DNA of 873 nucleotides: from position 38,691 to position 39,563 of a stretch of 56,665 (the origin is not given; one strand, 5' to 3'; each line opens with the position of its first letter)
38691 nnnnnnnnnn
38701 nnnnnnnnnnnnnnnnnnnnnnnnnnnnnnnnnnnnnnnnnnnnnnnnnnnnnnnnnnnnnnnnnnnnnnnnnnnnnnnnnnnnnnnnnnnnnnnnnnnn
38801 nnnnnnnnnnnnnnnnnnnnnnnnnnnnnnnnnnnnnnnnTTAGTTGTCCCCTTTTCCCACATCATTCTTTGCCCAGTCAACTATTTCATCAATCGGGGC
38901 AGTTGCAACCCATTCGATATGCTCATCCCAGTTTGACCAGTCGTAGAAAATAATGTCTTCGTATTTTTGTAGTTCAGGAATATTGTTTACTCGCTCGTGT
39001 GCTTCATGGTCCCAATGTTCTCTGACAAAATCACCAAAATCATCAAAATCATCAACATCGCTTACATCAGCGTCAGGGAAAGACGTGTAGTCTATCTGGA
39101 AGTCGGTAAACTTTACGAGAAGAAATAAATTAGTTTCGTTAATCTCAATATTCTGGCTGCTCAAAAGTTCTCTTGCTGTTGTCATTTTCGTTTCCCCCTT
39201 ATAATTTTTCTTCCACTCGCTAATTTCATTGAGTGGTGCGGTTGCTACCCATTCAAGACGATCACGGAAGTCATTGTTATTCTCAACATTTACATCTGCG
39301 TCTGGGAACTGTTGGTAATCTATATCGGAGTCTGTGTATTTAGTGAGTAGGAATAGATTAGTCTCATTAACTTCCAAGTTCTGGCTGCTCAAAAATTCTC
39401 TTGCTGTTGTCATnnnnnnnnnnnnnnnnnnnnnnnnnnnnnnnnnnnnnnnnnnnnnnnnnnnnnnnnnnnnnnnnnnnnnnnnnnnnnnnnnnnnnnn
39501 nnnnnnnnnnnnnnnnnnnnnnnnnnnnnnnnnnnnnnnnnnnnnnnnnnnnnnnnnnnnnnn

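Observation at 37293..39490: Reverse-strand acr/aca-like accessory operon: acidic tandem-module protein and other unknowns, each followed by a copy of a 47-48-aa HTH gene, under a promoter flanked by repeated operator-like motifs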

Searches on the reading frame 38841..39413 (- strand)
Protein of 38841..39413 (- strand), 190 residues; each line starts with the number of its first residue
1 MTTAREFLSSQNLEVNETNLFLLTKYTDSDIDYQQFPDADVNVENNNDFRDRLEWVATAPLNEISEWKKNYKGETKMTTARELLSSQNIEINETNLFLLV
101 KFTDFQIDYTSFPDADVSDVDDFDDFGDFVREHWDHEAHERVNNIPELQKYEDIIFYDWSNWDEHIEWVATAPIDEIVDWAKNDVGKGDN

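Call 5: search_protein_families(library=pfam, proteins=[window:38841-39413:-], max_evalue=0.1)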
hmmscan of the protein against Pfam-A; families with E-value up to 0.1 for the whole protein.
window:38841-39413:- (190 aa): 3 families
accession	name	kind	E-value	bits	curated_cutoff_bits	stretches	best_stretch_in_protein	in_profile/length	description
PF21984.2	DnaD_N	-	0.035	14.7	27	0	87-115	10-38/101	DnaD N-terminal domain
PF13230.11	GATase_4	-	0.065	12.6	23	0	38-85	208-255/272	Glutamine amidotransferases class-II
PF15094.12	DUF4556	-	0.096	13.2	27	0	79-121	25-65/105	Domain of unknown function (DUF4556), Ig-like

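Call 6: search_protein_families(library=phrogs, proteins=[window:38841-39413:-], max_evalue=0.1)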
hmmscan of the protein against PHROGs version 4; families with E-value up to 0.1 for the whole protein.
window:38841-39413:- (190 aa): 0 families

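Call 15: find_homologous_proteins(query=window:38841-39413:-, max_evalue=0.01)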
Query window:38841-39413:- (190 aa): 3 proteins with E <= 0.01 among 228 candidates.
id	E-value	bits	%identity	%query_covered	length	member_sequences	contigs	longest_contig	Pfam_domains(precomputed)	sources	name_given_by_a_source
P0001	1.3e-122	425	100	100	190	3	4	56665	-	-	-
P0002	8.1e-18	83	74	32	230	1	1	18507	-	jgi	jgi:hypothetical protein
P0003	4.7e-12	64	51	34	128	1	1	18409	-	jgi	jgi:thiaminase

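Call 17: find_encoding_contigs(protein=P0002, flank=10000)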
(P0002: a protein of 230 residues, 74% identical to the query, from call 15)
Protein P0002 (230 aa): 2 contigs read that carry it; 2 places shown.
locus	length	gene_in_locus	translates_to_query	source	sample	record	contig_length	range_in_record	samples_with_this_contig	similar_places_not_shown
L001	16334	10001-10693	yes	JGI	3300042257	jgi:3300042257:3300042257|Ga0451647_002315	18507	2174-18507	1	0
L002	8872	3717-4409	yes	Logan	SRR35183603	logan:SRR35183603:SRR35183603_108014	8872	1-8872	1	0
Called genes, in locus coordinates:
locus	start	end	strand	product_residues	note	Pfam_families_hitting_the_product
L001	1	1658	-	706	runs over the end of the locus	PF23899:SU10_portal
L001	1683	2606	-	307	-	PF01368:DHH (weak), PF02272:DHHA1 (weak)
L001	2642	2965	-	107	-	-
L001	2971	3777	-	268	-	-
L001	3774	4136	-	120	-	-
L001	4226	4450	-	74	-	-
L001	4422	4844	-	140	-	-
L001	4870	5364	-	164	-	-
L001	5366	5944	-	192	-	-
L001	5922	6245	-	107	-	-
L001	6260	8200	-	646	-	-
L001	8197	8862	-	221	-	PF03592:Terminase_2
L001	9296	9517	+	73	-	-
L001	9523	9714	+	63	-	-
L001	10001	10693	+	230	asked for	-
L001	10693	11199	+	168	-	-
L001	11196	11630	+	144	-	-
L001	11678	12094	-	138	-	PF07374:DUF1492 (faint)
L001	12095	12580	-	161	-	-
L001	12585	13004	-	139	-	PF00692:dUTPase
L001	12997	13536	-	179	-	PF13876:Phage_gp49_66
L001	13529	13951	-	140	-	-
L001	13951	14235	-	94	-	PF01381:HTH_3, PF12844:HTH_19 (weak)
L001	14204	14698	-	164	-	PF00436:SSB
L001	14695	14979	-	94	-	-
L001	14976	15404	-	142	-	PF09643:YopX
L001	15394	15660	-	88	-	PF27050:Phage_P22_Y8K6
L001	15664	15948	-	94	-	-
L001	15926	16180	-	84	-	-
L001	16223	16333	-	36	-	?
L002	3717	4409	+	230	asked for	-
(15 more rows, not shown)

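Call 18: find_encoding_contigs(protein=P0003, flank=10000)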
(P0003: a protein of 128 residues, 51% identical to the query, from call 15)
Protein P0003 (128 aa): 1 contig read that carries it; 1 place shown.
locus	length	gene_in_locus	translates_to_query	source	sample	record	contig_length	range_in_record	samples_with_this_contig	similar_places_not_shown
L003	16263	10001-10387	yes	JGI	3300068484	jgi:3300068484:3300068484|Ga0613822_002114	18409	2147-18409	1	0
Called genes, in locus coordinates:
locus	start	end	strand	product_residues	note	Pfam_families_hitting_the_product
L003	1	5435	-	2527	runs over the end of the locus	?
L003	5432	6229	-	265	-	-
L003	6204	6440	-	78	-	-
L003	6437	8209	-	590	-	-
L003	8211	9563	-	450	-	PF03237:Terminase_6N (weak), PF04466:Terminase_3 (weak)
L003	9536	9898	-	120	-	PF18932:DUF5681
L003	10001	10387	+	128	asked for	-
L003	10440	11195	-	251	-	PF01183:Glyco_hydro_25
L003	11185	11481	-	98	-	PF10960:Holin_BhlA (weak)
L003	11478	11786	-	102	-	-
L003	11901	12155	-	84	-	-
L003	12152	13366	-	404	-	PF01555:N6_N4_Mtase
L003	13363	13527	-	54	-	-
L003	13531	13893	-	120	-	-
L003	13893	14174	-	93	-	-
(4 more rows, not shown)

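Call 35: search_protein_representatives(protein=window:38841-39413:-)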
Query: 190 residues. Proteins with E-value up to 0.001 (for the whole library): 291; up to 1e-10: 12; up to 1e-30: 1. The best 150 are listed.
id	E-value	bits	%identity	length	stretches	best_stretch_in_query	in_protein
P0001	4.1e-123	424.7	100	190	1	1-190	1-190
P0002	2.6e-18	82.8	75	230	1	131-190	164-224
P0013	2.5e-16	76.3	46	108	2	137-182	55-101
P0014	2.1e-14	70.0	64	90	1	133-182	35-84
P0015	1.2e-13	67.5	57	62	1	134-182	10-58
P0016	1.6e-13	67.2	62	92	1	136-183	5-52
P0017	5.2e-13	65.5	55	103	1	132-182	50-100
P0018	6.2e-13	65.2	60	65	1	137-183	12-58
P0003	1.5e-12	64.0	68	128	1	137-183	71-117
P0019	9.1e-12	61.4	45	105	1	121-182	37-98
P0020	3.7e-11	59.5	52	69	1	133-182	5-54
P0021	9.7e-11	58.1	56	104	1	135-182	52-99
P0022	1.2e-10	57.8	59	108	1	137-182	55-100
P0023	1.9e-10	57.2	55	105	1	137-183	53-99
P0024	2.4e-10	56.8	60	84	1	137-183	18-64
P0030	1.2e-09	54.5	48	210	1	112-183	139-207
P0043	4.4e-09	52.7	56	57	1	134-182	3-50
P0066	4.6e-08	49.3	61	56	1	3-49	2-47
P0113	1.3e-06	44.6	44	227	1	124-186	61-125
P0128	3.1e-06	43.4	57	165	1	3-44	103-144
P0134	4.5e-06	42.8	59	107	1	3-46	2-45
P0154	8.2e-06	42.0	51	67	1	3-49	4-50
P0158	9.4e-06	41.8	54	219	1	127-182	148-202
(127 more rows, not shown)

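Call 37: search_protein_families(library=pfam, proteins=[P0013, P0014, P0017, P0019, P0030, P0066, P0128, P0134, P0113, P0158], max_evalue=1)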
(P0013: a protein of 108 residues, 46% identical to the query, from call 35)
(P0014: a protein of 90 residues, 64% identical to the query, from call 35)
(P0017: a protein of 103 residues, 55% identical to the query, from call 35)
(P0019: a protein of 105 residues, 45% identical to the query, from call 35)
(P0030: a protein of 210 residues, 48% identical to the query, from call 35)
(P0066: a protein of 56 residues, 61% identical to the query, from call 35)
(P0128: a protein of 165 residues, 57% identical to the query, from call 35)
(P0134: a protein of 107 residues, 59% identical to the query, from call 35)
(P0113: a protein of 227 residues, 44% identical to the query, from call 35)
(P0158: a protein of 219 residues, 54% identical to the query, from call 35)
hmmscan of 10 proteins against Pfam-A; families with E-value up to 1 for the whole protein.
P0013 (108 aa): 0 families

P0014 (90 aa): 0 families

P0017 (103 aa): 1 family
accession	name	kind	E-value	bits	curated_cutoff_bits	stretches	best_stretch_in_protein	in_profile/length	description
PF15362.11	Enamelin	-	0.17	10.7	27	1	41-79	248-288/907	Enamelin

P0019 (105 aa): 2 families
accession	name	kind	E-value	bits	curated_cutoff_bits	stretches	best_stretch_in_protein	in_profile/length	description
PF07704.17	PSK_trans_fac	-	0.029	15.7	28.3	1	15-61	12-59/82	Rv0623-like transcription factor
PF03096.20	Ndr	-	0.16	11.1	23.3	1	10-63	140-194/283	Ndr family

P0030 (210 aa): 1 family
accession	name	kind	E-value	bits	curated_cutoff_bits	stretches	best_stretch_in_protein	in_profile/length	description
PF11846.14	Wzy_C_2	-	0.022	15.2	28.5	1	128-188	101-162/191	Virulence factor membrane-bound polymerase, C-terminal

P0066 (56 aa): 0 families

P0128 (165 aa): 0 families

P0134 (107 aa): 0 families

P0113 (227 aa): 0 families

P0158 (219 aa): 6 families
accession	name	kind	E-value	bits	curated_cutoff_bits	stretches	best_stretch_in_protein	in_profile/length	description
PF21983.2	NikA-like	-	2.6e-08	34.3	27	1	109-145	3-39/72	Mobilization protein NikA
PF19807.5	DUF6290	-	0.00062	20.3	27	1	112-145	3-36/72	Family of unknown function (DUF6290)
PF19514.5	MobC_2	-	0.032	14.3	27.5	1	102-166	13-78/140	MobC-like protein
PF08681.18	TacA1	-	0.096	13.1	21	1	113-154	2-43/80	Antitoxin TacA 1-like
PF09386.16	ParD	-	0.15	13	27.3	1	113-162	4-51/80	Antitoxin ParD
PF12441.14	CopG_antitoxin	-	0.19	13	28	0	102-142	34-74/79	CopG antitoxin of type II toxin-antitoxin system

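Call 38: search_protein_families(library=phrogs, proteins=[P0015, P0016, P0018, P0020, P0043, P0017, P0066, P0154, P0134, P0003], max_evalue=0.1)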
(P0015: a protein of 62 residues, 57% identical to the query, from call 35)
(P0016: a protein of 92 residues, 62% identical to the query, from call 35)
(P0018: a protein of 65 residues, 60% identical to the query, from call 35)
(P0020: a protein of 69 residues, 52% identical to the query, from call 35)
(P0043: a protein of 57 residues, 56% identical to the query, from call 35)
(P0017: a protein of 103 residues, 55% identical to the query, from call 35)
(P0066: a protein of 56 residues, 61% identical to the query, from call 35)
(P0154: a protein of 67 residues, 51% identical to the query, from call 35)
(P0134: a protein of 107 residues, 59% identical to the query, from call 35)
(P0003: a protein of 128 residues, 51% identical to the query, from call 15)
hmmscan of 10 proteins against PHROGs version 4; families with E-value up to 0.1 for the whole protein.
P0015 (62 aa): 0 families

P0016 (92 aa): 1 family
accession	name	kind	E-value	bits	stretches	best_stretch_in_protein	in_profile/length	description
phrog_31789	-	unknown function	0.013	16.7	1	13-33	34-54/54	-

P0018 (65 aa): 1 family
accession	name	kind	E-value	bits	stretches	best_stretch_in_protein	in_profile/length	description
phrog_4657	-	unknown function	0.07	14.1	1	6-64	158-216/221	-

P0020 (69 aa): 0 families

P0043 (57 aa): 0 families

P0017 (103 aa): 1 family
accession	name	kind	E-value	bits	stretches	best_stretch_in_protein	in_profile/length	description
phrog_2737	-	unknown function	0.022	15.8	1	3-43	5-45/86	-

P0066 (56 aa): 0 families

P0154 (67 aa): 0 families

P0134 (107 aa): 0 families

P0003 (128 aa): 1 family
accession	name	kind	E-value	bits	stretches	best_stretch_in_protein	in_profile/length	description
phrog_7410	-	unknown function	0.051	14.2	0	6-26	8-30/41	-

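Call 39: search_protein_families(library=ncbifam, proteins=[P0015, P0016, P0018, P0020, P0043, P0017, P0066, P0154, P0134, P0001], max_evalue=0.1)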
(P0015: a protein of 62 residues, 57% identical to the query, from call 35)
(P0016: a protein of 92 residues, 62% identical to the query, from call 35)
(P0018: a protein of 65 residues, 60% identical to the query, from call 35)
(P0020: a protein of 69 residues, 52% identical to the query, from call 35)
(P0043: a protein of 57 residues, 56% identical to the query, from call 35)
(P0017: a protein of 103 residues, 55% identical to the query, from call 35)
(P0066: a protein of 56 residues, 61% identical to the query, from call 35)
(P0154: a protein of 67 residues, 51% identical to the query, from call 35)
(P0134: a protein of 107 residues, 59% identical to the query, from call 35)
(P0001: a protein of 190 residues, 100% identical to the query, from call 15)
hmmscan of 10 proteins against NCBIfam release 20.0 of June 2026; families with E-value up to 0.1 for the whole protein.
P0015 (62 aa): 0 families

P0016 (92 aa): 0 families

P0018 (65 aa): 0 families

P0020 (69 aa): 0 families

P0043 (57 aa): 0 families

P0017 (103 aa): 2 families
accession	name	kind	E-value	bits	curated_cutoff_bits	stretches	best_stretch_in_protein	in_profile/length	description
NF004363.0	PRK05738.2-4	equivalog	0.071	13.7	81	1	31-61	39-68/96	50S ribosomal protein L23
NF041860.1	silencer_MvaT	exception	0.071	13.3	180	1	14-102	37-124/125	histone-like nucleoid-structuring protein MvaT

P0066 (56 aa): 0 families

P0154 (67 aa): 0 families

P0134 (107 aa): 0 families

P0001 (190 aa): 1 family
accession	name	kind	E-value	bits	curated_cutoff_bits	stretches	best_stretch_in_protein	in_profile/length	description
NF009446.0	PRK12804.1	subfamily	0.051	13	352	0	7-66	171-227/301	flagellin Hag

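Call 47: search_solved_structures(query=A3, max_evalue=1)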
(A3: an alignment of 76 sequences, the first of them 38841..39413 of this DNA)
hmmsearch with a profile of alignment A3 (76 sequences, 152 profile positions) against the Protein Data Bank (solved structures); distinct sequences matched with E-value up to 1: 2.
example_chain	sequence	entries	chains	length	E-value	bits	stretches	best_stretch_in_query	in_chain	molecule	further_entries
4z8l_B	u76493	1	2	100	0.54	13.4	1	70-104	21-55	Vpx protein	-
5aja_B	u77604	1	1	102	0.71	13.1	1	70-104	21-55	VPX PROTEIN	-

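Call 49: search_protein_families(library=padloc, proteins=[window:38841-39413:-, P0002, L001:10693-11199:+, L001:11196-11630:+], max_evalue=0.1)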
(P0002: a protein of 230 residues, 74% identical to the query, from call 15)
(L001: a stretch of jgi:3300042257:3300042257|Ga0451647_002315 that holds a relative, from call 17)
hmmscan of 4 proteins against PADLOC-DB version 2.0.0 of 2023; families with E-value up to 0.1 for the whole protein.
window:38841-39413:- (190 aa): 0 families

P0002 (230 aa): 0 families

L001:10693-11199:+ (168 aa): 0 families

L001:11196-11630:+ (144 aa): 0 families

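Call 55: predict_structure(alignment_id=A3)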
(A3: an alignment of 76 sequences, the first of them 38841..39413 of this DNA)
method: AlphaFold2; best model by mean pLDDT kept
length: 190 residues; sequences in the alignment: 76
mean_pLDDT: 76.5   pTM: 0.47
mean pLDDT of the five models: 76.5, 76.1, 74.8, 74.7, 74.7
residues with pLDDT >= 90: 63; 70-90: 50; 50-70: 64; < 50: 13
segments of 3 or more residues with pLDDT < 50: 56-62, 73-77
pLDDT, mean of each block of 10 residues (from residue 1): 90 89 84 84 62 52 55 52 73 66 57 60 76 95 98 96 96 97 72
secondary structure, 60 per line:
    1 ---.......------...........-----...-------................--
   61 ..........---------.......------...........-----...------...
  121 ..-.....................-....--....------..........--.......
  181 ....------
elements in order: H4-10 H17-27 H43-58 H61-70 H80-86 H93-103 H118-122 H124-144 H146-149 H152-155 H162-171 H174-184

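Call 61: fold_search(model_id=the predicted structure, library=pdb)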
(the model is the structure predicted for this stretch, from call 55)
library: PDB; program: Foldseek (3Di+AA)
matches with E <= 10: 2; with E <= 0.001: 0
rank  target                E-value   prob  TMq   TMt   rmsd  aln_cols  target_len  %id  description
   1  4uex_A                5.5e+00  0.06  0.13  0.21  10.3        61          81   13  Structure of human Saposin A at lysosomal pH (released 2015-07-15)
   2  6xwk_AAA              8.2e+00  0.03  0.16  0.18  12.5       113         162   12  Crystal structure of Phormidium rubidum phycocyanin (released 2020-04-29)

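Call 92: search_protein_families(library=pfam, proteins=[L001:11196-11630:+, L001:10693-11199:+, P0002], max_evalue=1)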
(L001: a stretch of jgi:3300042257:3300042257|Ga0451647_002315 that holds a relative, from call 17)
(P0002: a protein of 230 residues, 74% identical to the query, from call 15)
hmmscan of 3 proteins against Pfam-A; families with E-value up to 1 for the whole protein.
L001:11196-11630:+ (144 aa): 1 family
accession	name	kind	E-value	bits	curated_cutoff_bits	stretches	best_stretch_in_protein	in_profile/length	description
PF21752.2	DACNG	-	0.066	13.6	27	1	5-61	136-192/208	Probable sensor domain DACNG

L001:10693-11199:+ (168 aa): 0 families

P0002 (230 aa): 2 families
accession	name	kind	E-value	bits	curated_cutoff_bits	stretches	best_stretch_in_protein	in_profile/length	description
PF19156.5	DUF5838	-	0.013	15.4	28.8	1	120-192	20-97/289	Family of unknown function (DUF5838)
PF12813.12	XPG_I_2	-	0.089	12.7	24.2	1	146-206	92-154/240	XPG domain containing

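Call 100: fold_search(model_id=the predicted structure, library=viral)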
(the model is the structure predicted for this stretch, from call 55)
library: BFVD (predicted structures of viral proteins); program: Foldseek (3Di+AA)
matches with E <= 10: 30; with E <= 0.001: 0
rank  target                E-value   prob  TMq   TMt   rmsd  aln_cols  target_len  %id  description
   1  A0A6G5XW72            1.8e+00  0.04  0.13  0.08  15.6       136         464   12  (no name in the UniProt tables at hand)
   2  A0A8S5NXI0            2.6e+00  0.03  0.15  0.11  14.5       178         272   12  Repressor protein [Siphoviridae sp. ctckI12]
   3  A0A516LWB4            2.8e+00  0.02  0.14  0.09  18.5       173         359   17  (no name in the UniProt tables at hand)
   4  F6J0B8                3.1e+00  0.03  0.16  0.19  12.8       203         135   12  (no name in the UniProt tables at hand)
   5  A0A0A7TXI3            3.1e+00  0.03  0.14  0.10  15.5       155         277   16  Tape measure chaperone [Salmonella phage Shivani]
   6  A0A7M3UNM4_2          3.5e+00  0.06  0.16  0.05  18.3       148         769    9  Uncharacterized protein [Pyramimonas orientalis virus 01B]
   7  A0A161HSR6            3.5e+00  0.03  0.18  0.18  14.9       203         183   14  Uncharacterized protein [Gordonia phage BritBrat]
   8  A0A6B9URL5            4.9e+00  0.03  0.16  0.07  18.1       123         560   14  (no name in the UniProt tables at hand)
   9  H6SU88                5.1e+00  0.02  0.17  0.19  18.5       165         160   15  Uncharacterized protein [Campylobacter virus IBB35]
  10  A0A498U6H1            5.1e+00  0.02  0.16  0.12  19.8       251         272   13  Hypothetical+protein [Salmonella phage YSD1]
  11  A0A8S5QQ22            5.4e+00  0.04  0.28  0.23  14.3       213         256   11  Uncharacterized protein [Siphoviridae sp. ctgBD49]
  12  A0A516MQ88            5.4e+00  0.02  0.16  0.14  17.1       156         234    8  (no name in the UniProt tables at hand)
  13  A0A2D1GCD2            6.1e+00  0.02  0.13  0.15  19.3       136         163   13  Uncharacterized protein [Gordonia phage Kabluna]
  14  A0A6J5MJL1            6.1e+00  0.01  0.13  0.12  19.6       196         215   14  Uncharacterized protein [uncultured Caudovirales phage]
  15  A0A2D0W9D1            6.4e+00  0.04  0.12  0.13  10.8        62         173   14  GIY-YIG domain-containing protein [Bordetella phage CN2]
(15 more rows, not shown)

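Call 117: find_encoding_contigs(protein=P0022, flank=4000, max_places=4)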
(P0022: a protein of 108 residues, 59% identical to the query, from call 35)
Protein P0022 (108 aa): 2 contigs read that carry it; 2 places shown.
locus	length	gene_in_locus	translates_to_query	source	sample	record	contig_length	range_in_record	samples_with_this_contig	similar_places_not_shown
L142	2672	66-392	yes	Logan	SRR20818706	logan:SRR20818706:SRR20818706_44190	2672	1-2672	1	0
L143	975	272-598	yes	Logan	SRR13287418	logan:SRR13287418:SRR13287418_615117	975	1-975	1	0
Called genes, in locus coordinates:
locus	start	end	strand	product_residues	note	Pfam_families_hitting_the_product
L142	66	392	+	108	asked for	-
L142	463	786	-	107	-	-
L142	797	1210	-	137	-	-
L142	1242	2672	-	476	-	?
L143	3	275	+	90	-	?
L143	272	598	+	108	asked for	-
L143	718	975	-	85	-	?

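Call 125: search_solved_structures(query=L001:11196-11630:+, max_evalue=10)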
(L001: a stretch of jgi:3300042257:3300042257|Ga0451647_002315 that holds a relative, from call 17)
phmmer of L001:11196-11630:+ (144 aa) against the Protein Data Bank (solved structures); distinct sequences matched with E-value up to 10: 6.
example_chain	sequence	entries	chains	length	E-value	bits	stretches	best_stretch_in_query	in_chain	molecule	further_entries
5y3r_C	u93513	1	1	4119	0.79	13.1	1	70-135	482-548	DNA-dependent protein kinase catalytic subunit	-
5w1r_A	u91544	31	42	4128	0.79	13.1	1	70-135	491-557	DNA-dependent protein kinase catalytic subunit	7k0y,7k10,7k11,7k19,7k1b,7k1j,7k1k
7k17_A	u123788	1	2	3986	0.79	13.1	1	70-135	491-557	DNA-dependent protein kinase catalytic subunit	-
7nfc_A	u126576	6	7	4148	0.8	13.1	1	70-135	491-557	DNA-dependent protein kinase catalytic subunit,DNA-dependent protein kinase catalytic subu | DNA-dependent protein kinase catalytic subunit,DNA-PKcs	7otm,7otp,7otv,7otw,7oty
6zfp_A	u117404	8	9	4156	0.8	13.1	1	70-135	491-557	DNA-dependent protein kinase catalytic subunit,DNA-PKcs,DNA-PKcs | DNA-dependent protein kinase catalytic subunit,DNA-dependent protein kinase catalytic subu | 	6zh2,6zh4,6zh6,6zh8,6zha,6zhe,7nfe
5luq_A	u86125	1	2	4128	0.84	13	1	70-135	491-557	DNA-dependent protein kinase catalytic subunit,DNA-dependent Protein Kinase Catalytic Subu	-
